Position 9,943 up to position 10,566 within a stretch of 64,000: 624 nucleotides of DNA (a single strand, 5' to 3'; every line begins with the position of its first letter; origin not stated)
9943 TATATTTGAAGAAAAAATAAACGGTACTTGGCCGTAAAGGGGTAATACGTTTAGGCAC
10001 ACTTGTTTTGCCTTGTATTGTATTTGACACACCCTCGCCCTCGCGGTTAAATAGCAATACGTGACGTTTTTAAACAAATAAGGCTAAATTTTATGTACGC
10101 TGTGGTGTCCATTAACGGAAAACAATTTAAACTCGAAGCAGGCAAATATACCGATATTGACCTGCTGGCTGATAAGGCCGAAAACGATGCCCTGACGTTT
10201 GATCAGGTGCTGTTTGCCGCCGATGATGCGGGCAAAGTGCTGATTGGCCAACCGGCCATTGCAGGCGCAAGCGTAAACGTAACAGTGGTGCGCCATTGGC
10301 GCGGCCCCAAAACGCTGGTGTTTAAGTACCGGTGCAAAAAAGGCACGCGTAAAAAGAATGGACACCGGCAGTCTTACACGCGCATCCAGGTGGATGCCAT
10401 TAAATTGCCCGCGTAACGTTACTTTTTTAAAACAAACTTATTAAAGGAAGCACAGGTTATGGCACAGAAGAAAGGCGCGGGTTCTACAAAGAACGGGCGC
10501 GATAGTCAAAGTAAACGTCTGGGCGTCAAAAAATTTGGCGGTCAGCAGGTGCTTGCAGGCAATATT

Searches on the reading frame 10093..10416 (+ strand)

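Call 55: search_protein_families(library=pfam, proteins=[window:10093-10416:+], max_evalue=0.01)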
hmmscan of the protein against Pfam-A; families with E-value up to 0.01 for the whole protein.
window:10093-10416:+ (107 aa): 1 family
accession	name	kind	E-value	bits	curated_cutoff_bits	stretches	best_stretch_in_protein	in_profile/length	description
PF00829.26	Ribosomal_L21p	-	4e-31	107.6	27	1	1-103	1-99/99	Ribosomal prokaryotic L21 protein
